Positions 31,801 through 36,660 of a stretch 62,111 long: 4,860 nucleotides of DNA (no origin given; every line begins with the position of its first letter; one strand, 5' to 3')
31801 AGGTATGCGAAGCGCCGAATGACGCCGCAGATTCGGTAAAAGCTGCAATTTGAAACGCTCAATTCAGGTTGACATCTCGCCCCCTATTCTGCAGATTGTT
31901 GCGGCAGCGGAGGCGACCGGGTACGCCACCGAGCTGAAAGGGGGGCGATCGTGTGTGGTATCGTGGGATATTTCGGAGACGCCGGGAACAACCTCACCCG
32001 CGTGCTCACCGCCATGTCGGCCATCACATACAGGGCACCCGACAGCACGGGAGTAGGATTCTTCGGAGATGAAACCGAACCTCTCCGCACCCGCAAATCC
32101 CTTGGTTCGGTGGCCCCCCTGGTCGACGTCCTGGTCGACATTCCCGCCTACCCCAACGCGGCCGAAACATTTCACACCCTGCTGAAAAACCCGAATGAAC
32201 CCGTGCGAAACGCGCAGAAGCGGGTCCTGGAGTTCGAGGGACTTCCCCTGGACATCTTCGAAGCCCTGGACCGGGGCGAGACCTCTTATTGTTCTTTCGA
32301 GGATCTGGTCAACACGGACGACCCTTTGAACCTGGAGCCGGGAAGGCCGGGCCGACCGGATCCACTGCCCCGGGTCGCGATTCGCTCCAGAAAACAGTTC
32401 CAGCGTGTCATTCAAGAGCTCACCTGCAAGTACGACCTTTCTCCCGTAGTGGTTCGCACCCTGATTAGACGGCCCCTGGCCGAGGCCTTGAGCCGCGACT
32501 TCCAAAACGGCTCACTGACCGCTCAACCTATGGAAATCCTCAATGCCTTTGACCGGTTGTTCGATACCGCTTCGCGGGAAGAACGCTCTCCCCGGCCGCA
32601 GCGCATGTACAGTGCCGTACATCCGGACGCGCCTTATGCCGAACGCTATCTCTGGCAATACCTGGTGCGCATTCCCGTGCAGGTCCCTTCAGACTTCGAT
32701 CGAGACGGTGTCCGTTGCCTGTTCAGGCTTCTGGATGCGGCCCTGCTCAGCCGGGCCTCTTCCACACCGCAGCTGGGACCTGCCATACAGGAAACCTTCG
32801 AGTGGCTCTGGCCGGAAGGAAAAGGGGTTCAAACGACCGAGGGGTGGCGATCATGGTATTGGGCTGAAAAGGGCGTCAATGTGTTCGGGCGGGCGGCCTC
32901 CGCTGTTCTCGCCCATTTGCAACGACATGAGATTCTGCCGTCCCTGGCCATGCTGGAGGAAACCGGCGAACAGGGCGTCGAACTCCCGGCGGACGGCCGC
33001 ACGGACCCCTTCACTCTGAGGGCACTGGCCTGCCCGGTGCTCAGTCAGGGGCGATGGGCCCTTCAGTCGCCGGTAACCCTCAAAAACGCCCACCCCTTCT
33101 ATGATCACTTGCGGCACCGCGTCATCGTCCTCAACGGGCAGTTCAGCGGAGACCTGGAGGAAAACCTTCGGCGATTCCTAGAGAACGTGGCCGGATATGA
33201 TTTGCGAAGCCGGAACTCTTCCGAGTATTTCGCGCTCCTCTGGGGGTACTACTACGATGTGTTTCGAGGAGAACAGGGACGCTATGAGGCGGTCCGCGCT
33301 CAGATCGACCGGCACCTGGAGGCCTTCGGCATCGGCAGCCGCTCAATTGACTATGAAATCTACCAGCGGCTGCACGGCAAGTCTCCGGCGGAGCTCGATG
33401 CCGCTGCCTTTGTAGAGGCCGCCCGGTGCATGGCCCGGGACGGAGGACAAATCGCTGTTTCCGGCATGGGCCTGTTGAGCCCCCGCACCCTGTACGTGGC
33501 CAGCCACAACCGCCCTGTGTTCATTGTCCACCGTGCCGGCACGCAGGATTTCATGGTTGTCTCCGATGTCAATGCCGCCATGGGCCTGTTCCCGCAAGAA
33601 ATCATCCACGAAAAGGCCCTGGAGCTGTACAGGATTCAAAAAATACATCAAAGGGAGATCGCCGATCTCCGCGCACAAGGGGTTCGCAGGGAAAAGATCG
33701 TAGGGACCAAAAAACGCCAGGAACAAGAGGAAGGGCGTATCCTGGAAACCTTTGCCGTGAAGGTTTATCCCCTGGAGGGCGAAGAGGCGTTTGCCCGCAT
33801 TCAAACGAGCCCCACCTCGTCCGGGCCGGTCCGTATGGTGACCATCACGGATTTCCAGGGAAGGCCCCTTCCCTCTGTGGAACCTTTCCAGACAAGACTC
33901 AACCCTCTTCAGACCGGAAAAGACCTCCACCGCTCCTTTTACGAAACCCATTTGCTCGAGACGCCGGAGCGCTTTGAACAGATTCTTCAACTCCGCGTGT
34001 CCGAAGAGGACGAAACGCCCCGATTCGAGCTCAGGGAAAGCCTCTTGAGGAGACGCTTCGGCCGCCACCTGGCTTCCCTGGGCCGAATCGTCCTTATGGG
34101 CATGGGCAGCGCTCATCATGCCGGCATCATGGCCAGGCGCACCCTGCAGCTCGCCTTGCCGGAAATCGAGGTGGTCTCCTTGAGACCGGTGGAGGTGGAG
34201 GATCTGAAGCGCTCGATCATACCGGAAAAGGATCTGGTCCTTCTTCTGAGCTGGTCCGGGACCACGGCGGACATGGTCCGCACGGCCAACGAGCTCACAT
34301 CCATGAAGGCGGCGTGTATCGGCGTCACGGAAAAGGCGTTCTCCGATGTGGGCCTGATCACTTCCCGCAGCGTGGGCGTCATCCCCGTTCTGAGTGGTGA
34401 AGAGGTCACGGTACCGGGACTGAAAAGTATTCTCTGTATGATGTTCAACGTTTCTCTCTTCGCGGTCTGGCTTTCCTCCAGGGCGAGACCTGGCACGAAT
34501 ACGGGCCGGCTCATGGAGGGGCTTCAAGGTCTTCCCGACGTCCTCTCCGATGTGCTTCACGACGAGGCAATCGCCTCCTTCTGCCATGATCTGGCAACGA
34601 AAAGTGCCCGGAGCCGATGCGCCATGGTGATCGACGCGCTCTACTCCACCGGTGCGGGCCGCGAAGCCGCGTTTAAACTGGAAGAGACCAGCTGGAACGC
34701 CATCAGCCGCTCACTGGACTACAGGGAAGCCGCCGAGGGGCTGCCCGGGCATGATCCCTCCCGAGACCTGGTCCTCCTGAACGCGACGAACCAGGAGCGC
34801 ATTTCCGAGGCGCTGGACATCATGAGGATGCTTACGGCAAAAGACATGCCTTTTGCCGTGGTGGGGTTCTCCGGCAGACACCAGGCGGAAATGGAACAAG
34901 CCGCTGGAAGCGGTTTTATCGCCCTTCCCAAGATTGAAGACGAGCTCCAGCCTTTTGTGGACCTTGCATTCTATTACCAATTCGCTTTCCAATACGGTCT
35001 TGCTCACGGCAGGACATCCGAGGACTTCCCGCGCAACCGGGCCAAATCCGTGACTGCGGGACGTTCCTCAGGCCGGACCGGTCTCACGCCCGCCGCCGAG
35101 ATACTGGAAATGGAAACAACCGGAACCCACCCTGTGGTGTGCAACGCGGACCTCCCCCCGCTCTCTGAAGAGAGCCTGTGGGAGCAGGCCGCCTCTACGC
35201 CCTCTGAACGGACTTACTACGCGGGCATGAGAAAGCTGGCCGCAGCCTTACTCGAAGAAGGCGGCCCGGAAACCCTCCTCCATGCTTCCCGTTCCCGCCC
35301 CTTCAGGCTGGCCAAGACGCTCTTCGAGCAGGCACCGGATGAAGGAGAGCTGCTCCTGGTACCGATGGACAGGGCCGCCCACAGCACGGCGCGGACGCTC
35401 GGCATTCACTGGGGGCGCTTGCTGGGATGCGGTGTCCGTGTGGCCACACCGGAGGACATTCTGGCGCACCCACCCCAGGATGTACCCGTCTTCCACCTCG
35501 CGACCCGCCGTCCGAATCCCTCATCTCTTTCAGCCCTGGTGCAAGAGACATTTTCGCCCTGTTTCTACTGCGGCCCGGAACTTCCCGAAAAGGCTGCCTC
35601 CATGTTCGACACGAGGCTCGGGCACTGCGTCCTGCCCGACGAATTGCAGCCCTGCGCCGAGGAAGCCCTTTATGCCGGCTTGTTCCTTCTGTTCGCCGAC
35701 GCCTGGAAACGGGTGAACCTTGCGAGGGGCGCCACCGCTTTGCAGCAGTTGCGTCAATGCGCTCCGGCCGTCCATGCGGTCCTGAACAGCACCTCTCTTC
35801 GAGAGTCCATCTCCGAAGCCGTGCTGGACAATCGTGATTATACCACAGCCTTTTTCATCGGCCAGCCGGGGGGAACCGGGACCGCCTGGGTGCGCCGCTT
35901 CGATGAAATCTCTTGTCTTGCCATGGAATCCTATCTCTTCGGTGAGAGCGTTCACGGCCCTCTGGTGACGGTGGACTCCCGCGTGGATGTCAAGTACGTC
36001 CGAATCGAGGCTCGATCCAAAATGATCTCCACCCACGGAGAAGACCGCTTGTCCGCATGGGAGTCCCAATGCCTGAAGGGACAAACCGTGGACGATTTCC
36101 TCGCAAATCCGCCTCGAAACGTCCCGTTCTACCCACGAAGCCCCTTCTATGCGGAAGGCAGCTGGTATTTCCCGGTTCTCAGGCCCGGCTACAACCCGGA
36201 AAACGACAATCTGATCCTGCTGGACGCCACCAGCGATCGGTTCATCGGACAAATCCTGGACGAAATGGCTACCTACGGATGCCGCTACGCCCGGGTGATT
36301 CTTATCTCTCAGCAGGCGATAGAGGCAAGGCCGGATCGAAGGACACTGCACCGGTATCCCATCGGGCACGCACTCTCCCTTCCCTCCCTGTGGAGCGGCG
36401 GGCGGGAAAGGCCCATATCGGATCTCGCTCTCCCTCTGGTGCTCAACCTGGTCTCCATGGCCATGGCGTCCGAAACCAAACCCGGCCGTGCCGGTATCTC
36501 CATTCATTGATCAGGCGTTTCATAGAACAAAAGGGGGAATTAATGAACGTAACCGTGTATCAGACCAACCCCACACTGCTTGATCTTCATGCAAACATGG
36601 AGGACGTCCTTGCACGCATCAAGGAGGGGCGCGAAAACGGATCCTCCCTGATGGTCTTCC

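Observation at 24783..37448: MarR-headed same-strand cluster of nitrogen/amide-handling enzymes with no pathway I can assign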

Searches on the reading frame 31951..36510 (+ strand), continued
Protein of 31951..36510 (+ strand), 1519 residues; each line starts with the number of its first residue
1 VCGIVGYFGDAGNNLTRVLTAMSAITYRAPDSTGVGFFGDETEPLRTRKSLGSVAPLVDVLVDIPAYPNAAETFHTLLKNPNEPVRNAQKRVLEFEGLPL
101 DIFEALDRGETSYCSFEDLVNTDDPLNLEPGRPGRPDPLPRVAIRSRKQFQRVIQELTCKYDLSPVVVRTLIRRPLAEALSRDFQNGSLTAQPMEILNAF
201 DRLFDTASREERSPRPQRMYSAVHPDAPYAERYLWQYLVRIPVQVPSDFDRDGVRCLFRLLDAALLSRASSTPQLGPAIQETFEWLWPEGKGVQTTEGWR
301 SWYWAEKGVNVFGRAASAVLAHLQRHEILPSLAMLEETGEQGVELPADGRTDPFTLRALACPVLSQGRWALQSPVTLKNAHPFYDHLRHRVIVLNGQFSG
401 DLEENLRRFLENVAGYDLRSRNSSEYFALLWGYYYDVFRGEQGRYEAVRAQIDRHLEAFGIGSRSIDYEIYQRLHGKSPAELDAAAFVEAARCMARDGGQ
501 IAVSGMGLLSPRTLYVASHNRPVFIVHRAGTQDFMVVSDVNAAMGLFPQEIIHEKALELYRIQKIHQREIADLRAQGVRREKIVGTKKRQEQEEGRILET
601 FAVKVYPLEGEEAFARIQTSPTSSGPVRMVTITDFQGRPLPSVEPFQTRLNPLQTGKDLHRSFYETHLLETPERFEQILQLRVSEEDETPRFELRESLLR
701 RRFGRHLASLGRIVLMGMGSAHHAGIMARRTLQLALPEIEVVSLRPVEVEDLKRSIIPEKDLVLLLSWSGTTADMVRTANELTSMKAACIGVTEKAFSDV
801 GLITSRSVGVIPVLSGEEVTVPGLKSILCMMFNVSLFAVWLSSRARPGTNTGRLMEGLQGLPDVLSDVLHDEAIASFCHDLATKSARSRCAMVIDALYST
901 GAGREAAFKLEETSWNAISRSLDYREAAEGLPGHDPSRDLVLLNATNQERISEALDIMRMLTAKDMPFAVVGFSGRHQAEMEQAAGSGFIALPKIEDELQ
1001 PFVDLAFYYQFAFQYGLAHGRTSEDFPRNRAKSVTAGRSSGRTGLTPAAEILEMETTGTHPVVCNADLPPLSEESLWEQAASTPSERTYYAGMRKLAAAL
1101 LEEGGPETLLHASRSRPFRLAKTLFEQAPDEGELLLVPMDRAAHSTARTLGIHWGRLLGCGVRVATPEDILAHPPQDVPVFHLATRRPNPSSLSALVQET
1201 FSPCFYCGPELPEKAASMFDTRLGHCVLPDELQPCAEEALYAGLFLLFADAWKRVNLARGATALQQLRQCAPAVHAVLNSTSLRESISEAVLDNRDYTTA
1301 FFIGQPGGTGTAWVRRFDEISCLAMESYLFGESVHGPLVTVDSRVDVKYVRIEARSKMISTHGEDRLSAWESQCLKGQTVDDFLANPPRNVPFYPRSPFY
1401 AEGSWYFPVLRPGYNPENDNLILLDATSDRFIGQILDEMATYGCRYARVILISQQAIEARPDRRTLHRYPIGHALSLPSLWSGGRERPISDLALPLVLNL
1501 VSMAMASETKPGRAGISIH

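Call 79: search_solved_structures(query=L002:7676-8542:+, max_evalue=0.01, show_alignments=1)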
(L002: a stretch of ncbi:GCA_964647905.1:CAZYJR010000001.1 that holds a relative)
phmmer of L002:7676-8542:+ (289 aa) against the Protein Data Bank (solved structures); distinct sequences matched with E-value up to 0.01: 2.
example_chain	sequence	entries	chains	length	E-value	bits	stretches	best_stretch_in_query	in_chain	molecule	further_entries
6b9v_A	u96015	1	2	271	5.1e-09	38.9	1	3-252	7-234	Beta-lactamase-like protein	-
3g1p_A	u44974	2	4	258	0.00018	24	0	2-84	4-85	Protein phnP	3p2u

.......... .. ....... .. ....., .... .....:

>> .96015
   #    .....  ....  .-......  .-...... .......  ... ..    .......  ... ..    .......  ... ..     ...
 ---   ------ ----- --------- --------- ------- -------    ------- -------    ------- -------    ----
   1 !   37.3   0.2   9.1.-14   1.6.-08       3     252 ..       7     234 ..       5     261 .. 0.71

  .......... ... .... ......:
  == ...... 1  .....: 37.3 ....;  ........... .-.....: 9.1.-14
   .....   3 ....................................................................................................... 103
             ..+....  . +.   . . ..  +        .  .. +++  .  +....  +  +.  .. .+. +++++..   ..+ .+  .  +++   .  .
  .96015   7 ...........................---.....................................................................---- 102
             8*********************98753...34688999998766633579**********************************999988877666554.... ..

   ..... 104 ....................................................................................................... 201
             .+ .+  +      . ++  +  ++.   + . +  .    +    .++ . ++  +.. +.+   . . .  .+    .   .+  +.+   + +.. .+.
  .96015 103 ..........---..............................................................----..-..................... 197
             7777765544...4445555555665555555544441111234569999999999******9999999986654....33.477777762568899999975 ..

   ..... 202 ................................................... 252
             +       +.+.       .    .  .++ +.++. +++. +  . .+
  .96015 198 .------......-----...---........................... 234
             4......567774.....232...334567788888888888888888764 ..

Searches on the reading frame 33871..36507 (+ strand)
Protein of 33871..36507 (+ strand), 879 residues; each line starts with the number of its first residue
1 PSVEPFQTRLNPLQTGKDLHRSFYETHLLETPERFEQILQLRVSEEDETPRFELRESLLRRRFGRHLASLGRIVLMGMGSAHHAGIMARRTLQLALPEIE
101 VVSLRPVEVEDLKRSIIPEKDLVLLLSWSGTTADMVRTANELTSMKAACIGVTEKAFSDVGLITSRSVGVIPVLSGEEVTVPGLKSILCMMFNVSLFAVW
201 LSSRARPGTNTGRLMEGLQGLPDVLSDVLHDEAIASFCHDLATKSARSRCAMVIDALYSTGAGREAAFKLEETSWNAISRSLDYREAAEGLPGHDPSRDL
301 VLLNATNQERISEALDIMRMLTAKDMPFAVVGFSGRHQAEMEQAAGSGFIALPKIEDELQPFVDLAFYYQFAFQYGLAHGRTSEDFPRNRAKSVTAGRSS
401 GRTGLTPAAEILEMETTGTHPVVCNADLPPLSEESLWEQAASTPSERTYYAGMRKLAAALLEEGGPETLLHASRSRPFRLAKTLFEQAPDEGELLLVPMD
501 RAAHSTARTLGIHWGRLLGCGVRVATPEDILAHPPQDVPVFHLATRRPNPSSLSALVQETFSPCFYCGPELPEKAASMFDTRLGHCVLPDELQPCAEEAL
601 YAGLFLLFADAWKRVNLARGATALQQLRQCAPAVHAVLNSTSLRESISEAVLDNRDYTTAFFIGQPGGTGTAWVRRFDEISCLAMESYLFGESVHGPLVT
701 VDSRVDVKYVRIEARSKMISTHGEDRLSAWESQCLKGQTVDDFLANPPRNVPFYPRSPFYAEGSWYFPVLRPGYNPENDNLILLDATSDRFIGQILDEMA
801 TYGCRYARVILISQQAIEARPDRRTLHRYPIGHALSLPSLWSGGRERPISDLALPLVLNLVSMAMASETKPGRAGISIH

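Call 68: predict_structure(alignment_id=A2)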
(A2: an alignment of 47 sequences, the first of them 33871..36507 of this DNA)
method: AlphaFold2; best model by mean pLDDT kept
length: 879 residues; sequences in the alignment: 47
mean_pLDDT: 88.0   pTM: 0.90
mean pLDDT of the five models: 88.0, 86.3, 85.8, 85.5, 82.9
residues with pLDDT >= 90: 548; 70-90: 268; 50-70: 29; < 50: 34
segments of 3 or more residues with pLDDT < 50: 1-16, 388-397, 872-879
pLDDT, mean of each block of 10 residues (from residue 1): 36 49 84 95 81 93 93 93 93 91 89 90 91 86 95 88 95 77 84 96 87 93 97 97 92 92 93 87 90 77 95 95 92 93 92 94 97 92 60 49 78 83 82 94 93 96 86 79 90 93 95 92 90 86 91 83 91 87 91 95 95 92 91 96 95 93 93 91 89 77 92 96 94 91 88 86 93 89 94 89 90 92 88 94 89 96 92 37
secondary structure, 60 per line:
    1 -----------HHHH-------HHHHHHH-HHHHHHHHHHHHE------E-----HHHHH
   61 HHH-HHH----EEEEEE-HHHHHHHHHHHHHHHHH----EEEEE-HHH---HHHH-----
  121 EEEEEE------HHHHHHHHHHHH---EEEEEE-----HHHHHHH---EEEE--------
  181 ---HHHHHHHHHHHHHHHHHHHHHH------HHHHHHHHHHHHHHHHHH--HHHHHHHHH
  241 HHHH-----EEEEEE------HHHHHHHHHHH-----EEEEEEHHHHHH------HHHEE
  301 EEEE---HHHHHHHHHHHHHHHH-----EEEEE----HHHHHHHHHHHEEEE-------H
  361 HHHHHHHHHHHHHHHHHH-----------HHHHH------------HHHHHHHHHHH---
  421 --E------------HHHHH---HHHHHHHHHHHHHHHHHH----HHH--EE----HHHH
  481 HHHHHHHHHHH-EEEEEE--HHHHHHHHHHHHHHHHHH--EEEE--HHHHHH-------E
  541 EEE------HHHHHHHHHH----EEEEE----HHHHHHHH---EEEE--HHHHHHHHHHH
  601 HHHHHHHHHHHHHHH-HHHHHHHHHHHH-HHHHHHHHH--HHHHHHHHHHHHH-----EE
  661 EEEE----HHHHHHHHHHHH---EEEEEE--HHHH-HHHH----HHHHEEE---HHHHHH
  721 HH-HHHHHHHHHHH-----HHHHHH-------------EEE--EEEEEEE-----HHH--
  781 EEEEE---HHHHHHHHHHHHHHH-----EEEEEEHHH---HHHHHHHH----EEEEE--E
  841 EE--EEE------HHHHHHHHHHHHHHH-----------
elements in order (helices of 4 or more, strands of 3 or more residues): H12-15 H23-29 H31-42 H56-63 E72-77 H79-95 E100-104 H112-115 E121-126 H133-144 E148-153 H159-165 E169-172 H184-205 H212-229 H232-244 E250-255 H262-272 E278-283 H284-289 E299-304 H308-323 E329-333 H338-348 E349-352 H360-378 H390-394 H407-417 H436-440 H444-461 H477-491 E493-498 H501-518 E521-524 H527-532 E540-543 H550-559 E564-568 H573-580 E584-587 H590-615 H617-628 H630-638 H641-653 E659-664 H669-680 E684-689 H692-695 H697-700 H705-708 E709-711 H715-722 H724-734 H740-745 E759-761 E764-770 E781-785 H789-803 E809-814 H821-828 E833-837 E840-842 E845-847 H854-868

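Call 72: fold_search(model_id=the predicted structure, library=pdb)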
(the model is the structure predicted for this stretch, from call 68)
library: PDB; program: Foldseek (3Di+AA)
matches with E <= 10: 1376; with E <= 0.001: 165
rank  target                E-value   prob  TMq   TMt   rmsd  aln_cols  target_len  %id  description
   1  6r4e_B                1.0e-16  1.00  0.38  0.50   4.1       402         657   21  Crystal structure of human GFAT-1 in complex with Glucose-6-Phosphate and L-Glu (released 2020-01-15)
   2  2v4m_B                2.0e-16  1.00  0.37  0.88   3.0       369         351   20  The isomerase domain of human glutamine-fructose-6-phosphate transaminase 1 (GFPT1) in complex with fructose 6-phospha (released 2008-10-07)
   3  2zj3                  2.4e-16  1.00  0.37  0.85   3.1       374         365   21  Isomerase domain of human glucose:fructose-6-phosphate amidotransferase (released 2009-01-13)
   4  6r4i_B                3.0e-16  1.00  0.38  0.50   3.8       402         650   21  Crystal structure of human GFAT-1 G461E (released 2020-01-15)
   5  2v4m_C                3.2e-16  1.00  0.36  0.87   2.9       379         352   20  The isomerase domain of human glutamine-fructose-6-phosphate transaminase 1 (GFPT1) in complex with fructose 6-phospha (released 2008-10-07)
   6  7ndl_B                4.3e-16  1.00  0.38  0.50   4.1       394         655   20  Crystal structure of human GFAT-1 S205D (released 2021-03-10)
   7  6r4g_B                4.5e-16  1.00  0.38  0.50   4.0       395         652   20  Crystal structure of human GFAT-1 in complex with UDP-GlcNAc (released 2020-01-15)
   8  6zmk_B                5.5e-16  1.00  0.38  0.50   4.2       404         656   21  Crystal structure of human GFAT-1 L405R (released 2020-08-05)
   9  6r4h_B                5.8e-16  1.00  0.37  0.49   4.0       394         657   20  Crystal structure of human GFAT-1 G451E (released 2020-01-15)
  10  7ndl_A                5.8e-16  1.00  0.37  0.49   4.4       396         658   21  Crystal structure of human GFAT-1 S205D (released 2021-03-10)
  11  2v4m_D                6.0e-16  1.00  0.36  0.87   2.9       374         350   20  The isomerase domain of human glutamine-fructose-6-phosphate transaminase 1 (GFPT1) in complex with fructose 6-phospha (released 2008-10-07)
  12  6r4f_B                7.0e-16  1.00  0.38  0.50   4.0       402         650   21  Crystal structure of human GFAT-1 in complex with Glucose-6-Phosphate (released 2020-01-15)
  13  7dnr_A                8.1e-16  1.00  0.37  0.86   3.1       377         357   18  Crystal Structure of Zn-bound SIS Domain of Glucosamine-6-P Synthase from E. coli (released 2021-12-15)
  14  6zmk_A                8.1e-16  1.00  0.37  0.50   4.4       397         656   21  Crystal structure of human GFAT-1 L405R (released 2020-08-05)
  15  6r4e_A                8.1e-16  1.00  0.37  0.49   4.4       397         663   21  Crystal structure of human GFAT-1 in complex with Glucose-6-Phosphate and L-Glu (released 2020-01-15)
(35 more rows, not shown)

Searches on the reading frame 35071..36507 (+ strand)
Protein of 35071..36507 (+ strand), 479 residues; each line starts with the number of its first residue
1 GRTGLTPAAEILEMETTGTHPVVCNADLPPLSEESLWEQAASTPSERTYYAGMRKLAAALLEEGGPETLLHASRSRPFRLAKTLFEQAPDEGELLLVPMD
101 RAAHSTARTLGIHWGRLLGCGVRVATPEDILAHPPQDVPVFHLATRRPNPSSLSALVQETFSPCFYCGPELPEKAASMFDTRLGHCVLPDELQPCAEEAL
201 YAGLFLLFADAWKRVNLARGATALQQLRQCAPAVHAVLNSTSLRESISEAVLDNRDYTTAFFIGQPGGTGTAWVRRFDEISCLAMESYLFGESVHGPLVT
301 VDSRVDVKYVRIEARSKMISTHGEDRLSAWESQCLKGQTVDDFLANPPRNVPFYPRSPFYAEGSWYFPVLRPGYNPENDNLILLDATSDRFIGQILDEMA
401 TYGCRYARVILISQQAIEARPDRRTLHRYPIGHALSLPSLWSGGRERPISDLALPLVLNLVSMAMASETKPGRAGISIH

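Call 76: search_protein_families(library=pfam, proteins=[window:35071-36507:+], max_evalue=10)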
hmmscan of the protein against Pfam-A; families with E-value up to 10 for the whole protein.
seq(479 aa): 0 families
